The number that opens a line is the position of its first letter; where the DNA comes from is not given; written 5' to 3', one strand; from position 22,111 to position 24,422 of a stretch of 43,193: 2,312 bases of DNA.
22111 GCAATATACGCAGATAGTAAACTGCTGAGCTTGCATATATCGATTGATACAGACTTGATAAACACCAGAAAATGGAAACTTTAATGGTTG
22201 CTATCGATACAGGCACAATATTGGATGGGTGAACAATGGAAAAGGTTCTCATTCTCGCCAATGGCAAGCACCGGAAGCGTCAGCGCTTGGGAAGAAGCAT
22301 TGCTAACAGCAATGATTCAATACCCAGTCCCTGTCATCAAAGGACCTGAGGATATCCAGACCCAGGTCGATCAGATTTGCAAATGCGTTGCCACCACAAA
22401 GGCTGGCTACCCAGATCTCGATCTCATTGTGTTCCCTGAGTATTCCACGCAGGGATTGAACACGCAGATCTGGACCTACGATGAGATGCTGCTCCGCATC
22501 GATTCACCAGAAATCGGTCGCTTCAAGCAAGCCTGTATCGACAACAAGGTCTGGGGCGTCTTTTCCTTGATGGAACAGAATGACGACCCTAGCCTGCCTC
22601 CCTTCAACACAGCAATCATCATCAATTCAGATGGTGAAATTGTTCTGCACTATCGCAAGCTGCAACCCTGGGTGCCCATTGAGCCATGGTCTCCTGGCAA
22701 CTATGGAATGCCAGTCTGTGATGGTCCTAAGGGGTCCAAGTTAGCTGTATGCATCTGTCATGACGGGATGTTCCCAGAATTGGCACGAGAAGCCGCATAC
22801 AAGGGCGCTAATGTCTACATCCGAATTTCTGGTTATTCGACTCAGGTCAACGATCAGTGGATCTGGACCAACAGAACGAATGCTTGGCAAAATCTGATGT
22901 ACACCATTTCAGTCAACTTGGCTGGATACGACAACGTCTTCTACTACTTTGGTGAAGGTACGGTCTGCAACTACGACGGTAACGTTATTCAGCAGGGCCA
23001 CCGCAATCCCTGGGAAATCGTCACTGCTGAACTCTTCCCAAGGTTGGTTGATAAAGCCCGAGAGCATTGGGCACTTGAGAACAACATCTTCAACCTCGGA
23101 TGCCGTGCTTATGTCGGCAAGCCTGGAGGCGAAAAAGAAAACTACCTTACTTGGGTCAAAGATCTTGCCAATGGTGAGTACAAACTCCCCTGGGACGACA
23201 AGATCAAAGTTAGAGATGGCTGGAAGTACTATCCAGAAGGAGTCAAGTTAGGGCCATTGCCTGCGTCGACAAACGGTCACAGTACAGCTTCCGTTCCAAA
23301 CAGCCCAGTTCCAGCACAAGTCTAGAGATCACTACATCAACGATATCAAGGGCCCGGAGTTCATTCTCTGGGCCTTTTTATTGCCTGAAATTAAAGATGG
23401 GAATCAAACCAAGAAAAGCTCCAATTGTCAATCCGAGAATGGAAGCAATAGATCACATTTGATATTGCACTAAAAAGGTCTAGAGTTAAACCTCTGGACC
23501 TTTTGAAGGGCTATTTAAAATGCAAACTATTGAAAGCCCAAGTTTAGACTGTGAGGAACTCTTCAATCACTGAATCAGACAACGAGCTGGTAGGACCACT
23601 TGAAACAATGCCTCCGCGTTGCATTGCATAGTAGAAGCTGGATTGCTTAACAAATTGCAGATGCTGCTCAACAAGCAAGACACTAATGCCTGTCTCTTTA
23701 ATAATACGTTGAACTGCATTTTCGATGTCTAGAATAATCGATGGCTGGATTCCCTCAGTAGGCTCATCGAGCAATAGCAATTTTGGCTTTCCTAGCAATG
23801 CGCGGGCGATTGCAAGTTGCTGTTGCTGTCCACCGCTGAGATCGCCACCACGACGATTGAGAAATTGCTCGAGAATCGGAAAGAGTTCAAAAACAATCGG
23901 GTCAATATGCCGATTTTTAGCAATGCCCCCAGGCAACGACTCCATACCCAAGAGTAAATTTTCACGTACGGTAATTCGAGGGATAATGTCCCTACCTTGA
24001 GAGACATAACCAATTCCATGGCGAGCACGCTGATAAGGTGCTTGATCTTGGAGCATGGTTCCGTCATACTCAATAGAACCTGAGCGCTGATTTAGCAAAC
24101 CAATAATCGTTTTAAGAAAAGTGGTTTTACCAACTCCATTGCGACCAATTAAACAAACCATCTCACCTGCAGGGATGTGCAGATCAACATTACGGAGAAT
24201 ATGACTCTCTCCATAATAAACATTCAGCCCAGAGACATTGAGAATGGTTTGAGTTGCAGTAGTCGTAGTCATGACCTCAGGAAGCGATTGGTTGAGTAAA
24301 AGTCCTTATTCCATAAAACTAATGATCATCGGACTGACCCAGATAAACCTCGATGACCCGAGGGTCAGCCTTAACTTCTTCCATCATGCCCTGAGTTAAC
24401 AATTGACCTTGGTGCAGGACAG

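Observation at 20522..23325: Two evolutionarily unrelated formamidases (FmdA-type and AmiF-type) in one co-oriented module with an FmdB zinc-ribbon gene between them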

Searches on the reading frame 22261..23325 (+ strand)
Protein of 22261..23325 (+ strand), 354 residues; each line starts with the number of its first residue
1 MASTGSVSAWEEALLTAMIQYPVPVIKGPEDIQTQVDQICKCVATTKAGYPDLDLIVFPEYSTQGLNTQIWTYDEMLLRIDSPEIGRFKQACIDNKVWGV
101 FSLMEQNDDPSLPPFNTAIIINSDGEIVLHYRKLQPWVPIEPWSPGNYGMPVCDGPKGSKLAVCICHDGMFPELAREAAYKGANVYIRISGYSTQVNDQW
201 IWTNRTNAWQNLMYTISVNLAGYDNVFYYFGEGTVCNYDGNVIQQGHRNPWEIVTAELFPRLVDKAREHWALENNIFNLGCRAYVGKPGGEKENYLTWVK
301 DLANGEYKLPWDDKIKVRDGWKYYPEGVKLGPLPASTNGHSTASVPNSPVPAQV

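Call 3: search_protein_families(library=pfam, proteins=[window:22261-23325:+])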
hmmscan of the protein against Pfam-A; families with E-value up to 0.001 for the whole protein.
window:22261-23325:+ (354 aa): 1 family
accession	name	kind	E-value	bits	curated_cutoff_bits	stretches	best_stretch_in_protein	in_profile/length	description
PF00795.27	CN_hydrolase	-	2.2e-30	106.3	23.2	1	16-266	2-254/256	Carbon-nitrogen hydrolase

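Call 4: search_protein_families(library=ncbifam, proteins=[window:22261-23325:+])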
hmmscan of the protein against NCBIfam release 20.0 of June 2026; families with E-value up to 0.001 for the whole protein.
window:22261-23325:+ (354 aa): 7 families
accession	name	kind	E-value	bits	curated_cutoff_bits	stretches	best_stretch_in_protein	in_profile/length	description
NF009803.0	PRK13287.1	equivalog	3e-182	604.8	406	1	1-329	1-329/333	formamidase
NF009802.0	PRK13286.1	equivalog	1.1e-69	235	427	1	4-288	3-288/345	aliphatic amidase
TIGR03381.1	agmatine_aguB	equivalog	3.2e-13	49.7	410.25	1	80-272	63-267/279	N-carbamoylputrescine amidase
NF040852.1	nitrile_Arch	equivalog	8.3e-10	38.2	500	1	48-263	29-240/262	nitrilase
NF033621.1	de_GSH_amidase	exception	3.9e-08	33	355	1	47-275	26-253/260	deaminated glutathione amidase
TIGR00546.1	lnt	equivalog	2.3e-06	27.1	132.9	0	143-190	302-348/395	apolipoprotein N-acyltransferase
NF010588.0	PRK13981.1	equivalog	2.7e-06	26.1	479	1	31-257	18-243/546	NAD+ synthase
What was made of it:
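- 22261..23325 (+): amiF: nitrilase-superfamily formamidase (354 aa). NF009803 scores 604.8 against a cut-off of 406, and the AmiE model falls below its cut-off (call 4).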

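Call 7: search_solved_structures(query=window:22261-23325:+, show_alignments=2)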
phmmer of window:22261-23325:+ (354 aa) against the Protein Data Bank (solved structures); distinct sequences matched with E-value up to 0.001: 34.
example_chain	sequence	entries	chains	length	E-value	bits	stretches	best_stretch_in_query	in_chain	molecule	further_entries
5g3o_A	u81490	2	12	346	1.3e-151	507.9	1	1-324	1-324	FORMAMIDASE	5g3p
2dyu_A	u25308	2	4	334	1e-147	495.1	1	1-325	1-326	Formamidase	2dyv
2e2k_A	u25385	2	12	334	2.3e-146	490.6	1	1-325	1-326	Formamidase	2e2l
2uxy_A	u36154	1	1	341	7.8e-55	189.3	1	5-288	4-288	ALIPHATIC AMIDASE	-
2plq_A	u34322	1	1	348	2.9e-53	184.2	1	5-288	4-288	Aliphatic amidase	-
4lf0_A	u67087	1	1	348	7.6e-53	182.8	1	5-288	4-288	Aliphatic amidase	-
4gyl_A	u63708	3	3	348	3.8e-52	180.5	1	5-288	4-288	Aliphatic amidase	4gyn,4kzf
1f89_A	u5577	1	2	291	1.8e-12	49.9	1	40-269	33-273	32.5 KDA PROTEIN YLR351C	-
3p8k_A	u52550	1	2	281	2.1e-11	46.4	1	114-270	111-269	Hydrolase, carbon-nitrogen family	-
3ivz_A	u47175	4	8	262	5.7e-09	38.4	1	49-267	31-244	Nitrilase | Beta ureidopropionase (Beta-alanine synthase)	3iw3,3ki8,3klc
1j31_A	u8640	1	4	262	8.7e-07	31.2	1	113-260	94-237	Hypothetical protein PH0642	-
1ems_A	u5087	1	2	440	1.7e-06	30.3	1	47-268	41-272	NIT-FRAGILE HISTIDINE TRIAD FUSION PROTEIN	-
5jqn_A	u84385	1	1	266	1.2e-05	27.5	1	117-187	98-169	Aliphatic amidase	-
3hkx_A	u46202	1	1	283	1.3e-05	27.3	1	117-187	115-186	Amidase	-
4izt_A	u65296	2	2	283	1.5e-05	27.1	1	117-187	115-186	Amidase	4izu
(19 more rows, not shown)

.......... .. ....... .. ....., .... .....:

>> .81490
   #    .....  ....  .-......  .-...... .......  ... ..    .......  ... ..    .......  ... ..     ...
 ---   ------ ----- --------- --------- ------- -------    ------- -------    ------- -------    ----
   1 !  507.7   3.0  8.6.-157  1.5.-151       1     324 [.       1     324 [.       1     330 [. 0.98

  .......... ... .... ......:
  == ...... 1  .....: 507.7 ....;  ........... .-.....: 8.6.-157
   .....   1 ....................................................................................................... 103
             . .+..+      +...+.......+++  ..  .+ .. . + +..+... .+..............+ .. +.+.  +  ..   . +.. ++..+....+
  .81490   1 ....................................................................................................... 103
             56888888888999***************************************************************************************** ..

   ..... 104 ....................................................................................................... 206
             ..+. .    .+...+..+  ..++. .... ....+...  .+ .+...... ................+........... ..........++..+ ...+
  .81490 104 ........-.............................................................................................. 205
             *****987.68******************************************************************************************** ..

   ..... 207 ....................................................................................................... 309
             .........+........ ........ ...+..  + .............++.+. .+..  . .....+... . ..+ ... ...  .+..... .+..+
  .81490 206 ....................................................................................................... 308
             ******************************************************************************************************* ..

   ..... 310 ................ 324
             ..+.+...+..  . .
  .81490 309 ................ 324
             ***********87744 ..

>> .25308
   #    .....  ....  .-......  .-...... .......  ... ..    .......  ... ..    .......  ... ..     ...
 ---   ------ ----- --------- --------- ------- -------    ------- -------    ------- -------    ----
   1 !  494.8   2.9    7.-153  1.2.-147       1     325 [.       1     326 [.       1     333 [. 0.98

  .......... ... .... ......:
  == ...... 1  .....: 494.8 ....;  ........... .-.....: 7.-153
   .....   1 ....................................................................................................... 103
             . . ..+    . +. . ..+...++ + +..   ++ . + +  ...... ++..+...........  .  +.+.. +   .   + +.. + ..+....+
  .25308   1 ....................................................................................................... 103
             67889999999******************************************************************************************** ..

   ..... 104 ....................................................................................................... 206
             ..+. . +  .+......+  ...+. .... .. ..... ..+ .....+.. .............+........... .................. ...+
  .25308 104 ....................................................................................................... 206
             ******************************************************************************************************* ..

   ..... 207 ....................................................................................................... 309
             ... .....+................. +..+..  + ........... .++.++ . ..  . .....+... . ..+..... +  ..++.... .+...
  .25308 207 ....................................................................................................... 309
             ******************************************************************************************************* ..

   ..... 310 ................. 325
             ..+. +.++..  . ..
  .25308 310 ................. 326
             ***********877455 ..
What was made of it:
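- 22261..23325 (+): PDB 5g3o and 2dyu score 508 and 495 bits (call 7).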

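Call 9: find_homologous_proteins(query=window:22261-23325:+, max_evalue=1e-30)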
Query window:22261-23325:+ (354 aa): 1627 proteins with E <= 1e-30 among 3004 candidates; the best 120 are listed.
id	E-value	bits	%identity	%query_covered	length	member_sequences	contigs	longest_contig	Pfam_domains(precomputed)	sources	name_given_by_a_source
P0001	3.0e-222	755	93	94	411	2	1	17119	PF00795.28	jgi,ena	-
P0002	9.9e-221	750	92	94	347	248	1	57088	PF00795.28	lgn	-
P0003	7.6e-220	747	89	99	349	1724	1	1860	PF00795.28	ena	-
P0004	1.7e-207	707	87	94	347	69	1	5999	PF00795.28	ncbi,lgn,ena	-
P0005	5.2e-203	692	83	96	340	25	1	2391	PF00795.28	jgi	jgi:formamidase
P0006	9.8e-203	691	84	94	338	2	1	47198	PF00795.28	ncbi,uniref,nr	ncbi:Formamidase [Photorhabdus australis subsp. thailandensis]|uniref:Formamidase n=1 Tax=Photorhabd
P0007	8.9e-202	688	85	94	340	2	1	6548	PF00795.28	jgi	jgi:formamidase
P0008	1.3e-200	684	84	94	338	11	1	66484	PF00795.28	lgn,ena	-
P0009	1.4e-200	684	84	94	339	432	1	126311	PF00795.28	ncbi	-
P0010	1.6e-197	674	83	94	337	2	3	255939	PF00795.28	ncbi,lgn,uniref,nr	ncbi:formamidase [Legionella tucsonensis]|uniref:Formamidase n=1 Tax=Legionella tucsonensis TaxID=40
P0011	6.7e-192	655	80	94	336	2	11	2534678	PF00795.28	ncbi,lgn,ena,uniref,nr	ncbi:formamidase [Corynebacterium uberis]|uniref:formamidase n=1 Tax=Corynebacterium TaxID=1716 RepI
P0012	9.8e-190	648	79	95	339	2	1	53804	PF00795.28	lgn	-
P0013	1.5e-189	648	79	94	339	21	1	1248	PF00795.28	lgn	-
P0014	2.8e-189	647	78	94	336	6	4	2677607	PF00795.28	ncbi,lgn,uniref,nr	ncbi:formamidase [Corynebacterium falsenii DSM 44353]|uniref:formamidase n=1 Tax=Corynebacterium fal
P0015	7.9e-186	635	77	94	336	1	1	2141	PF00795.28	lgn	-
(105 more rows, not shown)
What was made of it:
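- Tried and rejected: The 83-84% identity to Photorhabdus and Legionella suggested this (call 9).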

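Call 11: find_encoding_contigs(protein=P0002, flank=10000, max_places=4)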
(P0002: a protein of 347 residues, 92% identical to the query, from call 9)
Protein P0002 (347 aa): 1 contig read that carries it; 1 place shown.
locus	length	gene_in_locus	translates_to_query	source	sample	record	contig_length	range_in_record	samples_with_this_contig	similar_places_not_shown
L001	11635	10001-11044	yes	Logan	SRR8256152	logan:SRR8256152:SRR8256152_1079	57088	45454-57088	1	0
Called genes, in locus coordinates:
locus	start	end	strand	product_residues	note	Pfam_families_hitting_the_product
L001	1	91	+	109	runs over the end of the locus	PF10792:DUF2605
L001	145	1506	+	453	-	PF00275:EPSP_synthase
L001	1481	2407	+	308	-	PF05430:Methyltransf_30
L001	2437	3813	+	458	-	PF00483:NTP_transferase, PF01128:IspD (weak), PF12804:NTP_transf_3, PF25084:LbH_EIF2B (weak), PF00132:Hexapep (weak), PF25087:GMPPB_C (faint), PF00132:Hexapep (weak)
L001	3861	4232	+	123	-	PF00903:Glyoxalase, PF22677:Ble-like_N (weak)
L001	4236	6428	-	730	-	PF09335:VTT_dom, PF13450:NAD_binding_8 (faint), PF01134:GIDA (weak), PF07992:Pyr_redox_2, PF13434:Lys_Orn_oxgnase (weak), PF13738:Pyr_redox_3 (weak), PF00070:Pyr_redox, PF02852:Pyr_redox_dim, +4 more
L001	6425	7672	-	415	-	PF01266:DAO (faint), PF07992:Pyr_redox_2, PF00070:Pyr_redox (weak)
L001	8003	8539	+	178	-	-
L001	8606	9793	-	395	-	PF13454:NAD_binding_9 (faint), PF07992:Pyr_redox_2 (faint), PF01266:DAO (faint), PF13738:Pyr_redox_3 (faint)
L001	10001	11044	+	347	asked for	PF00795:CN_hydrolase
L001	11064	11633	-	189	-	?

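Call 12: find_encoding_contigs(protein=P0001, flank=10000, max_places=3)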
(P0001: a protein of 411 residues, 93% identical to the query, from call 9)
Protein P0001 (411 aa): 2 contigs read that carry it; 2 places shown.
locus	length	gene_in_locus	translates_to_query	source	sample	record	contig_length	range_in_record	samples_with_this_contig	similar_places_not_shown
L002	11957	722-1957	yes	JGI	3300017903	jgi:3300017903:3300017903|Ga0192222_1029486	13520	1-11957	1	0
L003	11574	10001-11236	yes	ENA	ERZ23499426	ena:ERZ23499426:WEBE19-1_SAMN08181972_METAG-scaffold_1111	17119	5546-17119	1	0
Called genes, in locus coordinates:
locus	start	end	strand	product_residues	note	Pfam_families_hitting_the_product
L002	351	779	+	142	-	-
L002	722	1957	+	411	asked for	PF00795:CN_hydrolase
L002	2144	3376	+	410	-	PF03069:FmdA_AmdA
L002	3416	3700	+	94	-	PF09723:Zn_ribbon_8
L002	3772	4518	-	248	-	PF00005:ABC_tran, PF13304:AAA_21 (faint)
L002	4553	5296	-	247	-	PF02463:SMC_N, PF00005:ABC_tran, PF13304:AAA_21 (faint), PF12399:BCA_ABC_TP_C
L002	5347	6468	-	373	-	PF02653:BPD_transp_2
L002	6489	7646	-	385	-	PF02653:BPD_transp_2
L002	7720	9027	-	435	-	PF13433:Peripla_BP_5, PF13458:Peripla_BP_6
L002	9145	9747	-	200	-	PF02492:cobW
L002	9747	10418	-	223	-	PF01730:UreF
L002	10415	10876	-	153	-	PF05194:UreE_C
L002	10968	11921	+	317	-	PF01774:UreD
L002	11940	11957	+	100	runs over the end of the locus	PF00547:Urease_gamma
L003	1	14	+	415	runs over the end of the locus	PF00160:Pro_isomerase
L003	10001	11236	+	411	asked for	PF00795:CN_hydrolase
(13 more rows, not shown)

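Call 16: find_related_loci(query=window:22261-23325:+, collection=genome_contigs, flank=10000)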
Query window:22261-23325:+ (354 aa) in genome_contigs; peptide patterns used: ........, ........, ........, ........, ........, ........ (x = any residue, [..] = any of these).
208 stretches matched a pattern; 206 encode a relative of the query (tblastn E <= 1e-3); the best 80 are kept; 80 distinct loci.
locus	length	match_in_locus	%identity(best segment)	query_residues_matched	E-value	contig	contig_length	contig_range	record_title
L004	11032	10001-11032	98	1-344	0e+0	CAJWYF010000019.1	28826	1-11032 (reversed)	MAG TPA_asm: uncultured Synechococcus sp. isolate ERR599043_bin.104_MetaBAT_v2.12.1_MAG genome assembly, contig: NODE_13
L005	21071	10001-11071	92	1-354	0e+0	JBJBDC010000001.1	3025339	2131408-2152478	MAG: Synechococcus sp. isolate CUG2171 NODE_1_length_3025339_cov_327.349520, whole genome shotgun sequence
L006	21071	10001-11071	90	1-354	0e+0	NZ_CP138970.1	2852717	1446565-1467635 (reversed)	Synechococcus sp. MIT S9507 chromosome, complete genome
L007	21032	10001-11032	92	1-344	0e+0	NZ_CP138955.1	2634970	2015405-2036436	Synechococcus sp. MIT S9503 chromosome, complete genome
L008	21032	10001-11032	92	1-344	0e+0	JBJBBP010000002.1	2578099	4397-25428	MAG: Synechococcus sp. isolate CUG2217 NODE_4_length_2578099_cov_106.436439, whole genome shotgun sequence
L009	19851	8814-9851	89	1-353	0e+0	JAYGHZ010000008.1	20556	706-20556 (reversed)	Synechococcus sp. BA-120 BA3 NODE_155_length_20556_cov_17.109550, whole genome shotgun sequence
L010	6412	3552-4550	92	1-333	0e+0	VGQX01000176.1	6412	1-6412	MAG: Cyanobacteria bacterium K_Offshore_surface_m2_239 K_Offshore_surface_m2_239_Ga0194130_10017083, whole genome shotgu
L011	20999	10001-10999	92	1-333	0e+0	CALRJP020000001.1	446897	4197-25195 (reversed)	MAG: Rhizobium sp. Q54 isolate JJ-DHS19-233-1-mx-bin515 genome assembly, contig: JJ-OR12-02-C7, whole genome shotgun seq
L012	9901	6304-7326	91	1-343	0e+0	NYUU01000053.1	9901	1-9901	MAG: Synechococcus sp. CPC35 46898, whole genome shotgun sequence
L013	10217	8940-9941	93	1-334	0e+0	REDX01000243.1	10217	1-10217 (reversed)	MAG: Planctomycetota bacterium isolate GEM2.Bin49 NODE_9641_length_10217_cov_7.10293, whole genome shotgun sequence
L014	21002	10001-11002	92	1-334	0e+0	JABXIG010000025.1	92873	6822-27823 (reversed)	MAG: Methylocystaceae bacterium isolate HF-Din02 c_000000016896, whole genome shotgun sequence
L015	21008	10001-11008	91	1-336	0e+0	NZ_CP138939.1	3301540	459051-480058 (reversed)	Synechococcus sp. MIT S1220 chromosome, complete genome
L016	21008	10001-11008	92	1-336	0e+0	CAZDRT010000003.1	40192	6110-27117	MAG TPA_asm: uncultured Puniceicoccaceae bacterium isolate SRP141376_co4_310 genome assembly, contig: NODE_1752_length_4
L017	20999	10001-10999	92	1-333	0e+0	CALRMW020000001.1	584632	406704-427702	MAG: Synechococcus sp. UW140 isolate JJ-KV7-12-2-m1-bin295 genome assembly, contig: JJ-KV7-12-C1, whole genome shotgun s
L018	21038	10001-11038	89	1-353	0e+0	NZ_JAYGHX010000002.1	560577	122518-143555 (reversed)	Cyanobium gracile UHCC 0139 00002560577, whole genome shotgun sequence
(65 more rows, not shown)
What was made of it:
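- Checked: The nearest relatives are marine Synechococcus (call 16).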

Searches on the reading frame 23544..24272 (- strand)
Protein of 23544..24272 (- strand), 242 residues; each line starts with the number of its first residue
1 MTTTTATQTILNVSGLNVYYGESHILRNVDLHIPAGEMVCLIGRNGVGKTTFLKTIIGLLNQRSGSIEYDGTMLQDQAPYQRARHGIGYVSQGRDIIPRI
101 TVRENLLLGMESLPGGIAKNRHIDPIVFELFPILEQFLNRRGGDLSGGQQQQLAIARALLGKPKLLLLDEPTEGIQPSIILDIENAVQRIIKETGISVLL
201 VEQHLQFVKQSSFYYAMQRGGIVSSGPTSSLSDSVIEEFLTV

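Call 3: search_protein_families(library=pfam, proteins=[window:23544-24272:-])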
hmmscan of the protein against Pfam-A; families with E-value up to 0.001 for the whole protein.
window:23544-24272:- (242 aa): 3 families
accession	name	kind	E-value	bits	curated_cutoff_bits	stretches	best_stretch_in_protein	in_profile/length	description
PF00005.33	ABC_tran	-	2.5e-35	122.5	25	1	26-172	1-136/137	ABC transporter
PF13304.12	AAA_21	-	7.2e-08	33.3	27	0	39-59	2-22/304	AAA domain, putative AbiEii toxin, Type IV TA system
PF13175.12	AAA_15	-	0.00061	20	32.1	1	37-63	23-50/374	AAA ATPase domain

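Call 4: search_protein_families(library=ncbifam, proteins=[window:23544-24272:-])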
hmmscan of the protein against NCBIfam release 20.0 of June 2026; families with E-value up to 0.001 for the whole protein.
window:23544-24272:- (242 aa): 190 families (the best 25 are shown)
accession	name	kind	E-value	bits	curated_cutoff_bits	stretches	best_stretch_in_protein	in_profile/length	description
TIGR03410.1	urea_trans_UrtE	equivalog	2.9e-94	314.8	285.8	1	11-242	1-230/230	urea ABC transporter ATP-binding subunit UrtE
NF008626.0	PRK11614.1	equivalog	2.1e-42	145.2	441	1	8-226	3-219/237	high-affinity branched-chain amino acid ABC transporter ATP-binding protein LivF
TIGR04406.1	LPS_export_lptB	equivalog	1.6e-39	135.6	240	1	11-231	2-222/239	LPS export ABC transporter ATP-binding protein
TIGR02315.1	ABC_phnC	equivalog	5.2e-38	130.8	266.1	1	10-238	1-240/243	phosphonate ABC transporter ATP-binding protein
TIGR03864.1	PQQ_ABC_ATP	hypoth_equivalog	2.5e-34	118.8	302.25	1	11-234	2-222/236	ABC transporter, ATP-binding subunit, PQQ-dependent alcohol dehydrogenase system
NF006987.0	PRK09452.1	equivalog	2.5e-33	115.3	482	1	4-202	11-205/378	spermidine/putrescine ABC transporter ATP-binding protein PotA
TIGR03375.1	type_I_sec_LssB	subfamily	3.2e-33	115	693.1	1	22-231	479-688/696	type I secretion system permease/ATPase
TIGR02982.1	heterocyst_DevA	subfamily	5.3e-33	114.4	295.8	1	11-209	2-206/220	ABC exporter ATP-binding subunit, DevA family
TIGR03265.1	PhnT2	equivalog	7e-33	114.3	457.7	1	9-202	3-192/353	putative 2-aminoethylphosphonate ABC transporter ATP-binding protein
TIGR02142.1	modC_ABC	equivalog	8.7e-33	114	285.05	1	28-226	15-214/353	molybdenum ABC transporter ATP-binding protein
TIGR03411.1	urea_trans_UrtD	equivalog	1.7e-32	113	304.1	1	10-237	2-237/242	urea ABC transporter ATP-binding protein UrtD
NF008449.1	PRK11300.1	equivalog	3.1e-32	111.8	362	2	134-229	143-239/255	high-affinity branched-chain amino acid ABC transporter ATP-binding protein LivG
NF033858.1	ABC2_perm_RbbA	equivalog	4.4e-32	110.9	1050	1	11-234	2-227/909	ribosome-associated ATPase/putative transporter RbbA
TIGR04520.1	ECF_ATPase_1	equivalog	5e-32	111.4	315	1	18-230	8-222/269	energy-coupling factor transporter ATPase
TIGR00972.1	3a0107s01c2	equivalog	5.8e-32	111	343.2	1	11-231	2-230/248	phosphate ABC transporter ATP-binding protein PstB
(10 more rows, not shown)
